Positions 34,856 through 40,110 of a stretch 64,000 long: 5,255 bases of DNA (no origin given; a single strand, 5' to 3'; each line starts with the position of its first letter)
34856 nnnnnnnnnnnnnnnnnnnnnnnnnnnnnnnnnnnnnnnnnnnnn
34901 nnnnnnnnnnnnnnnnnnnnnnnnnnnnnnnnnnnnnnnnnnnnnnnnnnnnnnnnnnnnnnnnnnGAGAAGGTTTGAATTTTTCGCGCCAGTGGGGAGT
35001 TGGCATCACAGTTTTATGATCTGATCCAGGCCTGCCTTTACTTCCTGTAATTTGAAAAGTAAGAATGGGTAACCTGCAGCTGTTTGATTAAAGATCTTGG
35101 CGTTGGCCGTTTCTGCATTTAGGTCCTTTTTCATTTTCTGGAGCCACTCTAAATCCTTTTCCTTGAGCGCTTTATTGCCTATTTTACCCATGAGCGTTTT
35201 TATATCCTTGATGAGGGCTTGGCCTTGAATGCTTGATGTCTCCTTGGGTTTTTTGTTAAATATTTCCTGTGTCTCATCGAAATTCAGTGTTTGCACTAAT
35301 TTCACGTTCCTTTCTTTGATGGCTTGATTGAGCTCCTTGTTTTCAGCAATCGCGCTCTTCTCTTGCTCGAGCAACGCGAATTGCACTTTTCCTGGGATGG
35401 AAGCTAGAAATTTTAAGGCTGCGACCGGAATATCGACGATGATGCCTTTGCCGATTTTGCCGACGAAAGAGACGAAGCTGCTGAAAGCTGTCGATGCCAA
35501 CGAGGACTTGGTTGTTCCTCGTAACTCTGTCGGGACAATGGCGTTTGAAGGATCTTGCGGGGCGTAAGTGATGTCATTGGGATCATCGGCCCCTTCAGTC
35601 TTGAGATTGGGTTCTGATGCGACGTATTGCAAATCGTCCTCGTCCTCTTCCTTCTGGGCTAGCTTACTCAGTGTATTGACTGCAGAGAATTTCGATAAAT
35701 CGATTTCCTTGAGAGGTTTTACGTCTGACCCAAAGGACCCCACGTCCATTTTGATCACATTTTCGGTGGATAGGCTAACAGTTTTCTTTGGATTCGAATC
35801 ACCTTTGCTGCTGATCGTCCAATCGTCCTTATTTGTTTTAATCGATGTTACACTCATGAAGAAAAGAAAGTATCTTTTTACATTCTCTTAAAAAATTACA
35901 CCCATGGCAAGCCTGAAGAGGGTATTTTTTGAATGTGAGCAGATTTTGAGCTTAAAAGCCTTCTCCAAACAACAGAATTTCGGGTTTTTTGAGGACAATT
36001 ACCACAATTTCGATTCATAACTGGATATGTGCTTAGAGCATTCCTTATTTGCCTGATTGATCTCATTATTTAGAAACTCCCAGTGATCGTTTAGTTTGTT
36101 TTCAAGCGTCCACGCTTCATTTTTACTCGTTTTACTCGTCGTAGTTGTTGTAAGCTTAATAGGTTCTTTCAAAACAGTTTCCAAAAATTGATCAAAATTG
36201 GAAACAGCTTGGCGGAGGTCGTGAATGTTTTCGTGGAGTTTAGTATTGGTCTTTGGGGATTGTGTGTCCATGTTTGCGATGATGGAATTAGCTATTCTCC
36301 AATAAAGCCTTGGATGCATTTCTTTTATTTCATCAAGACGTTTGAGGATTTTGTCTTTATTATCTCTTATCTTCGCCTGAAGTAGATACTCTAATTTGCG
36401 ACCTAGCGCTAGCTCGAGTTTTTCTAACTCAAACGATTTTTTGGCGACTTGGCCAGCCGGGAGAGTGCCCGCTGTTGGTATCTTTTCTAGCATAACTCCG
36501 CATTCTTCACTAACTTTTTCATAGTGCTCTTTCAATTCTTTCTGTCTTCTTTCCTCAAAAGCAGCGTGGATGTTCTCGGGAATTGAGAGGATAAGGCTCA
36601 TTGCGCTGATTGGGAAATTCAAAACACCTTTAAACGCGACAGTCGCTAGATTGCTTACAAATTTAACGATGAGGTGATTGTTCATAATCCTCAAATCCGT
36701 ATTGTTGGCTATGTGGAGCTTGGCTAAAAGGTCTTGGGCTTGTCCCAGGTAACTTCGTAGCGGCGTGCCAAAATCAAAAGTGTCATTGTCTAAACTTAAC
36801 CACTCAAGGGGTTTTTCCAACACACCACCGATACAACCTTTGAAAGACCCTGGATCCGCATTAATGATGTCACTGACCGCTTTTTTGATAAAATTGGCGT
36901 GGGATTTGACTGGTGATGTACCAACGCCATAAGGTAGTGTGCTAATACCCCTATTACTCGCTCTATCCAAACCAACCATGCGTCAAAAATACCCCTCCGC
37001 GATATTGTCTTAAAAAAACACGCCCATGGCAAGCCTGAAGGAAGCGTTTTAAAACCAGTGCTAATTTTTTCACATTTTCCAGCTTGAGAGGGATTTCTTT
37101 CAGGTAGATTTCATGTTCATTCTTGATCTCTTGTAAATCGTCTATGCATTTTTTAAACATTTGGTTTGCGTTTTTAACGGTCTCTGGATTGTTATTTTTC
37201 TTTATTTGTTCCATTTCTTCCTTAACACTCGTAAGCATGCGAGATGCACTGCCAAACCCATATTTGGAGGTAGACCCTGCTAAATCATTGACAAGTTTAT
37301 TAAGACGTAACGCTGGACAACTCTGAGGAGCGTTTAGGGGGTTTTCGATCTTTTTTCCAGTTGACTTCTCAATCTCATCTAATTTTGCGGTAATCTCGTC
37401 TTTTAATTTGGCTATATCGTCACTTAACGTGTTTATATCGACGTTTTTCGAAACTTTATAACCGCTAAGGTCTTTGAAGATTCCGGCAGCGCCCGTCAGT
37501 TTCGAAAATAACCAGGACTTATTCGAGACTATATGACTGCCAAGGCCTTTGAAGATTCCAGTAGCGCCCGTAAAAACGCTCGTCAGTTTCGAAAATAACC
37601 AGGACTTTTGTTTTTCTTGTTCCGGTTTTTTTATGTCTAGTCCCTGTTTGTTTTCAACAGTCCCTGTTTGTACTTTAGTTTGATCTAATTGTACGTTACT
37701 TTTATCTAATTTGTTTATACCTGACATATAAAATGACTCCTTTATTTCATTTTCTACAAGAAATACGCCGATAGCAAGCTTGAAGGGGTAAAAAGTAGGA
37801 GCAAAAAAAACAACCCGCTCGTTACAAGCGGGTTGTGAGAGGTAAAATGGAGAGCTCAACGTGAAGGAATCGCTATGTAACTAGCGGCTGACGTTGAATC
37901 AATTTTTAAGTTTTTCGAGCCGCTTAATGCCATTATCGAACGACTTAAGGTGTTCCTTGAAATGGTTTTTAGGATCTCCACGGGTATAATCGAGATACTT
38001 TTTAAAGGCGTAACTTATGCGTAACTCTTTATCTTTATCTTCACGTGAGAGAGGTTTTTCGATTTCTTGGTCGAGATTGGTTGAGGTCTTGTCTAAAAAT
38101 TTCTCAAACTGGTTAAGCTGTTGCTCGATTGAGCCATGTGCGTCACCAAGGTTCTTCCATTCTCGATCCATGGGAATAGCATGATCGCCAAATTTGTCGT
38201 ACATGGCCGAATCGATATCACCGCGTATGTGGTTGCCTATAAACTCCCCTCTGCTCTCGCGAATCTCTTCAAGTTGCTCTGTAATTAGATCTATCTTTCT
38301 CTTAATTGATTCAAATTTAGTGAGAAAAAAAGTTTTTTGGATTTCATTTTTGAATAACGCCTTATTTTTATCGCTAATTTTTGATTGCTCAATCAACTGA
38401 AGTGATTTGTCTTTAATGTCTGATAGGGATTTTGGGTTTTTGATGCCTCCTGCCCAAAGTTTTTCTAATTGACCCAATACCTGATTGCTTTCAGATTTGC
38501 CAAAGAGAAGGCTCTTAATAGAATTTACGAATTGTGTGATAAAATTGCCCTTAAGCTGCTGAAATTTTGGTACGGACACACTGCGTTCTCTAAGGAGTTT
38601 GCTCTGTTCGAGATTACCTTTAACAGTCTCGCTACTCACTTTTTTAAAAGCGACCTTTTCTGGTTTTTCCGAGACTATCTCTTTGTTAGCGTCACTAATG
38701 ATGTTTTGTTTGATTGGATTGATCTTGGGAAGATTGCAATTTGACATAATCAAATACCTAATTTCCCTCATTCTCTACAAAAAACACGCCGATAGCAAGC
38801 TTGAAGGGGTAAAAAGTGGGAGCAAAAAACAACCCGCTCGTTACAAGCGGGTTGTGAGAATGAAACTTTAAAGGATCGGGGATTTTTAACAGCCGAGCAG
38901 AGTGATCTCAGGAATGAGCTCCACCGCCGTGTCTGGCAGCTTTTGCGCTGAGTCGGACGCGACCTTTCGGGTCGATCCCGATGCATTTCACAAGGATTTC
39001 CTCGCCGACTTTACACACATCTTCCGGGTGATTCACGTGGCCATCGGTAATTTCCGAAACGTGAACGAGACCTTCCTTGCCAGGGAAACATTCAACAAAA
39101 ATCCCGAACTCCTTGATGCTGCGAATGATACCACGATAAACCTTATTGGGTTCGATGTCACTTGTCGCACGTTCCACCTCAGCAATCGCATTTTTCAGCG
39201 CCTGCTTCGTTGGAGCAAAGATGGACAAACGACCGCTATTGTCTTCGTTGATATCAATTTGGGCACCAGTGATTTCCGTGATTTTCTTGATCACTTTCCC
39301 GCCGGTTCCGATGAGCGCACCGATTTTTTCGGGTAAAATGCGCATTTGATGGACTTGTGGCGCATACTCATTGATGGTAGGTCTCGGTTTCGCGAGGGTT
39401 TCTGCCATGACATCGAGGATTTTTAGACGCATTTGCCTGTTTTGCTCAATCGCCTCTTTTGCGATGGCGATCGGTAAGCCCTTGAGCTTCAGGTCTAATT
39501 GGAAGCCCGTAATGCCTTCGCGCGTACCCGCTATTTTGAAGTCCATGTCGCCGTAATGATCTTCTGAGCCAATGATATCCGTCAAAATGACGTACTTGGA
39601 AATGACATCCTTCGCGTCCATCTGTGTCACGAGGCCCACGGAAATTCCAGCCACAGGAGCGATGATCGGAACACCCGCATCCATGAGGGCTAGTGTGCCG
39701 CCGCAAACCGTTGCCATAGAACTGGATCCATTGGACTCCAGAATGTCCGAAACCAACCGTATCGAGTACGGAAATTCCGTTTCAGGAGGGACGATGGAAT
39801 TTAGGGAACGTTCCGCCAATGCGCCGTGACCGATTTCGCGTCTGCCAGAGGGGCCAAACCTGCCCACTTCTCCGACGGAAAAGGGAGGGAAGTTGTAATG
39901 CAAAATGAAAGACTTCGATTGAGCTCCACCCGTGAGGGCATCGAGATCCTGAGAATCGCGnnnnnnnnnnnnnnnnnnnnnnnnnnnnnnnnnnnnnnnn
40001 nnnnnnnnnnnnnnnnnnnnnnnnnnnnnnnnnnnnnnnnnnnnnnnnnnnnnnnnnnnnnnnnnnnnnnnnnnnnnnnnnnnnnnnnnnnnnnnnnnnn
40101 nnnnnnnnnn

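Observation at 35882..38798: Four island genes each carry the same promoter module with identical geometry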

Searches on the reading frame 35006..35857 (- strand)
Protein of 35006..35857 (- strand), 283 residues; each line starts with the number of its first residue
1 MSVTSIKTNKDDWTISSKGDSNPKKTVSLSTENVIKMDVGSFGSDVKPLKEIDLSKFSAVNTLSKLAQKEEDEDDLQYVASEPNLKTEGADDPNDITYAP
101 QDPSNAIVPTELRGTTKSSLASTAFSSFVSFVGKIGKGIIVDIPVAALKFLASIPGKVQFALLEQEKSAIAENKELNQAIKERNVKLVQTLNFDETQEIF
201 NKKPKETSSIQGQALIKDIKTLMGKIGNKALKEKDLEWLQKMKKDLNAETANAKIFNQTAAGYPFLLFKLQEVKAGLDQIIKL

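Call 9: search_protein_families(library=pfam, proteins=[window:35006-35857:-], max_evalue=1)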
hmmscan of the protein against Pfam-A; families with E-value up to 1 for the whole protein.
window:35006-35857:- (283 aa): 1 family
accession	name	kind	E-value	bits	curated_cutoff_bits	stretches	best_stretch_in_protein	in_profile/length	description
PF14846.11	DUF4485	-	0.027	14.9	24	0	215-254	8-46/83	Domain of unknown function (DUF4485)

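Call 23: find_homologous_proteins(query=window:35006-35857:-, max_evalue=0.01)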
Query window:35006-35857:- (283 aa): 2 proteins with E <= 0.01 among 951 candidates.
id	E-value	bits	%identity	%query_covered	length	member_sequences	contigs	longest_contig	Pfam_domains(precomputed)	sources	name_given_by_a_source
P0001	2.5e-173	592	100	100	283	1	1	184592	-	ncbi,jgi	jgi:hypothetical protein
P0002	1.6e-58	216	65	66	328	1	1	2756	-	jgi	jgi:hypothetical protein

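Call 24: find_encoding_contigs(protein=P0001, flank=10000, max_places=6)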
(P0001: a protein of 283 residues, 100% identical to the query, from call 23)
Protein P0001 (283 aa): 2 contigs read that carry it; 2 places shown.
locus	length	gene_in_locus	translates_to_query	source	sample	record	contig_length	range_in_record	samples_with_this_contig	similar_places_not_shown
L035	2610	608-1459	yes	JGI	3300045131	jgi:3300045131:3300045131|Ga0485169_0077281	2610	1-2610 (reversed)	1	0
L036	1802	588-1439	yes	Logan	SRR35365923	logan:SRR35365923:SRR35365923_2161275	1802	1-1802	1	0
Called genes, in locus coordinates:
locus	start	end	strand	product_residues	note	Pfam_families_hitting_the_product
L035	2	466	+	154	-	?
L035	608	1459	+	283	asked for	-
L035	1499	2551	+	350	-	-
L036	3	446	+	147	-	?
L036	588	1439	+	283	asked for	-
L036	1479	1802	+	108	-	?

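Call 25: find_encoding_contigs(protein=P0002, flank=10000, max_places=6)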
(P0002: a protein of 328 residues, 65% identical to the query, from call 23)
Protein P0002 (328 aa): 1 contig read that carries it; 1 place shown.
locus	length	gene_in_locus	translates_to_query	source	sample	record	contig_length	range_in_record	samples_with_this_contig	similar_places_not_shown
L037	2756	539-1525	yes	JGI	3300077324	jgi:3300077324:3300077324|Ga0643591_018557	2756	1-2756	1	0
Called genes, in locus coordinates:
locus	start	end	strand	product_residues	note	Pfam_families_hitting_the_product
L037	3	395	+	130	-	?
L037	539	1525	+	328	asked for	-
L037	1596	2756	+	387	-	?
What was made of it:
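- Tried and rejected: g4 has one relative, P0002/L037 (calls 23, 25).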

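Call 36: find_encoding_contigs(protein=P0009, flank=10000, max_places=6)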
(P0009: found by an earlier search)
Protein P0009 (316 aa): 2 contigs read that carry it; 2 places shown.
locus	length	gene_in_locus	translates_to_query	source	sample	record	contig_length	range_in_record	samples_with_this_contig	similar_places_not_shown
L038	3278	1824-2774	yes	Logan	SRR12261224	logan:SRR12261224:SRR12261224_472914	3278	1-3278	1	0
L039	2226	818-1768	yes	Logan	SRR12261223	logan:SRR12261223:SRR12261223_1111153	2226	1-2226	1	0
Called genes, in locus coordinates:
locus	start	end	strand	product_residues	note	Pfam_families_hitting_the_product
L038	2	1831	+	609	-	?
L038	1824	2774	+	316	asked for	-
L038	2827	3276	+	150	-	?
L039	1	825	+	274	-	?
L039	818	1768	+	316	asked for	-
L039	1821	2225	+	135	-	?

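Call 54: search_protein_families(library=ncbifam, proteins=[window:35006-35857:-], max_evalue=0.01)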
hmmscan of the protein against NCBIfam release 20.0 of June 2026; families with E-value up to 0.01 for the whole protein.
window:35006-35857:- (283 aa): 1 family
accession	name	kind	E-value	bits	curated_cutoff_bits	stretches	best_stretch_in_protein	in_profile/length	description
TIGR01724.1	hmd_rel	subfamily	0.0085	15.2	167.2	0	172-226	270-326/341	H2-forming N(5),N(10)-methenyltetrahydromethanopterin dehydrogenase-related protein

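Call 61: search_protein_representatives(alignment_id=A3)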
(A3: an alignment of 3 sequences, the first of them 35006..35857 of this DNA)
Query: 3 sequences, 325 profile positions. Proteins with E-value up to 0.001 (for the whole library): 5; up to 1e-10: 4; up to 1e-30: 3. The best 5 are listed.
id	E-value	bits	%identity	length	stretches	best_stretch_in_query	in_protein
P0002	1.2e-181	619.7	-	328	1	1-325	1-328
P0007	1.0e-152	524.6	-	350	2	1-200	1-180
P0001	1.5e-113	396.0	-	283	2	10-237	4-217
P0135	2.5e-12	63.2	-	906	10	184-221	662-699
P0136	1.2e-04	38.0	-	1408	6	257-297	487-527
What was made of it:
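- Tried and rejected: The g4/g5 profile against 1.84 billion representatives returned only itself plus coiled-coil noise (call 61).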

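Call 74: search_protein_families(library=padloc, proteins=[window:35006-35857:-], max_evalue=0.01)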
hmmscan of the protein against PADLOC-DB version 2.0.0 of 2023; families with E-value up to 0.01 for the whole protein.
window:35006-35857:- (283 aa): 0 families

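Call 75: search_protein_families(library=phrogs, proteins=[window:35006-35857:-], max_evalue=0.01)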
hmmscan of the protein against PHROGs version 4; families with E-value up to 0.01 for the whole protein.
window:35006-35857:- (283 aa): 0 families

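Call 80: predict_structure(alignment_id=A3)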
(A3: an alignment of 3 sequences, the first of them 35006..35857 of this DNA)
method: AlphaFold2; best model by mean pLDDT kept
length: 283 residues; sequences in the alignment: 3
mean_pLDDT: 42.7   pTM: 0.24
mean pLDDT of the five models: 42.7, 41.7, 38.0, 34.3, 32.9
residues with pLDDT >= 90: 0; 70-90: 24; 50-70: 43; < 50: 216
segments of 3 or more residues with pLDDT < 50: 1-3, 5-9, 11-213, 260-263
pLDDT, mean of each block of 10 residues (from residue 1): 41 45 40 35 37 39 37 34 30 38 31 29 30 29 39 35 34 43 35 30 34 54 55 71 76 64 58 68 64
secondary structure, 60 per line:
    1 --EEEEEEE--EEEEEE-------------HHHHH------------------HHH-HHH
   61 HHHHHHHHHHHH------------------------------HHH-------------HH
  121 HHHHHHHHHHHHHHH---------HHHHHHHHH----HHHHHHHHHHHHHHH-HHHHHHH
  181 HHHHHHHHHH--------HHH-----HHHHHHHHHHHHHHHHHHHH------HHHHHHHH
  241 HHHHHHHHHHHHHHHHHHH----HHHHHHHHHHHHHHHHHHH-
elements in order: E3-9 E12-17 H31-35 H58-72 H119-135 H145-153 H158-172 H174-190 H207-226 H233-259 H264-282
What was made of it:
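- Tried and rejected: The g4 structure prediction was too poor to use, with pLDDT 43 (call 80).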

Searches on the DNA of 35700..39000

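Call 45: search_rna_families(source=window, start=35700, end=39000, threshold=evalue, max_evalue=1)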
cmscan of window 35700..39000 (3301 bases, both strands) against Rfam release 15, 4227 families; matches with E-value up to 1: 1.
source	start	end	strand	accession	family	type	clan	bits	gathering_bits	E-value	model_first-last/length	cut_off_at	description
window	38755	38855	+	RF00624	P9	Gene;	-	21.9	43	0.13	1-74/74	no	Pseudomonas sRNA P9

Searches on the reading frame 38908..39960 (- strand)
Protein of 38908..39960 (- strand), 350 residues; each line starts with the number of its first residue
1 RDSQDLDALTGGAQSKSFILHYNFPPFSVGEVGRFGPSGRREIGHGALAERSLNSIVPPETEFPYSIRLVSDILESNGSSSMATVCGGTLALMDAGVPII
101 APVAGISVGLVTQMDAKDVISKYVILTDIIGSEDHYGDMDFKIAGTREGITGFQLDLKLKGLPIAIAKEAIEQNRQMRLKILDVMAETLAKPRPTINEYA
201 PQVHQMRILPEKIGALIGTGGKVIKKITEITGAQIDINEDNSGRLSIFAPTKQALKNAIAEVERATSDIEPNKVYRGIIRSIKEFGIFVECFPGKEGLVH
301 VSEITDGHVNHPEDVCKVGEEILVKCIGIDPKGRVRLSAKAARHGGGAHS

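Call 39: find_homologous_proteins(query=window:38908-39960:-, max_evalue=1e-60)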
Query window:38908-39960:- (350 aa): 6885 proteins with E <= 1e-60 among 8000 candidates; the best 120 are listed.
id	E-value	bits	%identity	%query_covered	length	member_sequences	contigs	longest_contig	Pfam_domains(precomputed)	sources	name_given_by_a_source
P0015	1.5e-158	546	71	98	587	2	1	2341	PF00013.36,PF00575.30,PF03726.20,PF01138.28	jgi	jgi:polyribonucleotide nucleotidyltransferase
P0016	1.4e-155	536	70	98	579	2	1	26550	PF00013.36,PF00575.30,PF03726.20,PF01138.28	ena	-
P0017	2.2e-151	522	68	97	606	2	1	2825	PF00013.36,PF03725.21,PF00575.30,PF03726.20,PF01138.28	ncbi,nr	ncbi:MAG: polyribonucleotide nucleotidyltransferase [Verrucomicrobia bacterium 21-51-4]|nr:MAG: poly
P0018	2.1e-149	516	68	97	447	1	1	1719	PF00013.36,PF00575.30,PF01138.28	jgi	jgi:polyribonucleotide nucleotidyltransferase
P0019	2.7e-149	515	67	97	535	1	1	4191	PF00013.36,PF00575.30,PF03726.20,PF01138.28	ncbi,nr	ncbi:MAG: polyribonucleotide nucleotidyltransferase, partial [Puniceicoccales bacterium]|nr:polyribo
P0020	1.1e-148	513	66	98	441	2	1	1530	PF00013.36,PF00575.30,PF01138.28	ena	-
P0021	2.4e-148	512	66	98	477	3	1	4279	PF00013.36,PF00575.30,PF03726.20,PF01138.28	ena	-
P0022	2.7e-148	512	66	98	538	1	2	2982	PF00013.36,PF00575.30,PF03726.20,PF01138.28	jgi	jgi:polyribonucleotide nucleotidyltransferase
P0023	6.2e-148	511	65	98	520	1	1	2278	PF00013.36,PF00575.30,PF03726.20,PF01138.28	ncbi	ncbi:MAG: polyribonucleotide nucleotidyltransferase, partial [Opitutales bacterium]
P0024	1.7e-147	509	66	98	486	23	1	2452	PF00013.36,PF00575.30,PF03726.20,PF01138.28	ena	-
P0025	2.4e-147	509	67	98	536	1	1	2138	PF00013.36,PF00575.30,PF03726.20,PF01138.28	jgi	jgi:polyribonucleotide nucleotidyltransferase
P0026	3.6e-147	508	67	97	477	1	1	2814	PF00013.36,PF00575.30,PF01138.28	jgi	jgi:polyribonucleotide nucleotidyltransferase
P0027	3.9e-147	508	66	98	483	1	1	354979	PF00013.36,PF00575.30,PF03726.20,PF01138.28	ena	-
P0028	3.9e-147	508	66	98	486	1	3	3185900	PF00013.36,PF00575.30,PF03726.20,PF01138.28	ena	-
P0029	4.6e-147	508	67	98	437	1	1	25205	PF00013.36,PF00575.30,PF03726.20,PF01138.28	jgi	jgi:polyribonucleotide nucleotidyltransferase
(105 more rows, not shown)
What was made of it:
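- Tried and rejected: I rejected it because the named PNPase relatives at 56-71% identity are all Verrucomicrobia, Opitutae or Puniceicoccales (call 39).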

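Call 69: find_encoding_contigs(protein=P0016, flank=10000, max_places=3)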
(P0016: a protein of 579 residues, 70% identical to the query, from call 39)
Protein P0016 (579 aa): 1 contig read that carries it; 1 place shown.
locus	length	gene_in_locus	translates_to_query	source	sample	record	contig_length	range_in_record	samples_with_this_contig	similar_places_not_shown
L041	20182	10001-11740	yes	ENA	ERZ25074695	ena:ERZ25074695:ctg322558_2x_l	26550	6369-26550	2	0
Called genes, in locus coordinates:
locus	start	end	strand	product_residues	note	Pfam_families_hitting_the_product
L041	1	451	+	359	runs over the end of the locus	PF00702:Hydrolase, PF13419:HAD_2, PF13242:Hydrolase_like, PF05258:DciA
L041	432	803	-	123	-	PF07963:N_methyl (weak)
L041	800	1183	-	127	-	-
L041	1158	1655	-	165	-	PF07963:N_methyl (weak)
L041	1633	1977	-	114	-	PF01740:STAS, PF13466:STAS_2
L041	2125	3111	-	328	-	PF01966:HD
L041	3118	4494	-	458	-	PF03448:MgtE_N, PF00571:CBS, PF01769:MgtE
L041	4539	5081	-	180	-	PF00857:Isochorismatase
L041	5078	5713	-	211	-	PF00149:Metallophos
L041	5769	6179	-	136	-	PF01850:PIN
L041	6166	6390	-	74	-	-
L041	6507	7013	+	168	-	-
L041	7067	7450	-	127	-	-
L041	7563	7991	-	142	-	-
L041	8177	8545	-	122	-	-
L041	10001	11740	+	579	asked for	PF03726:PNPase, PF01138:RNase_PH, PF00013:KH_1, PF00575:S1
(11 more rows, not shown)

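Call 70: find_encoding_contigs(protein=P0015, flank=10000, max_places=3)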
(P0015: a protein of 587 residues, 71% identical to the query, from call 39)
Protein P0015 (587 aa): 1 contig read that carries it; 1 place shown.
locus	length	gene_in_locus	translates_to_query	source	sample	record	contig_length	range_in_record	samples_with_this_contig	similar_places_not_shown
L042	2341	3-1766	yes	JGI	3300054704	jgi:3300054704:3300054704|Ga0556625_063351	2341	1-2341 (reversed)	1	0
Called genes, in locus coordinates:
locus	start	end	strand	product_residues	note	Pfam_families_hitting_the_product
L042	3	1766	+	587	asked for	PF03726:PNPase, PF01138:RNase_PH, PF00013:KH_1, PF00575:S1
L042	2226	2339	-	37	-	?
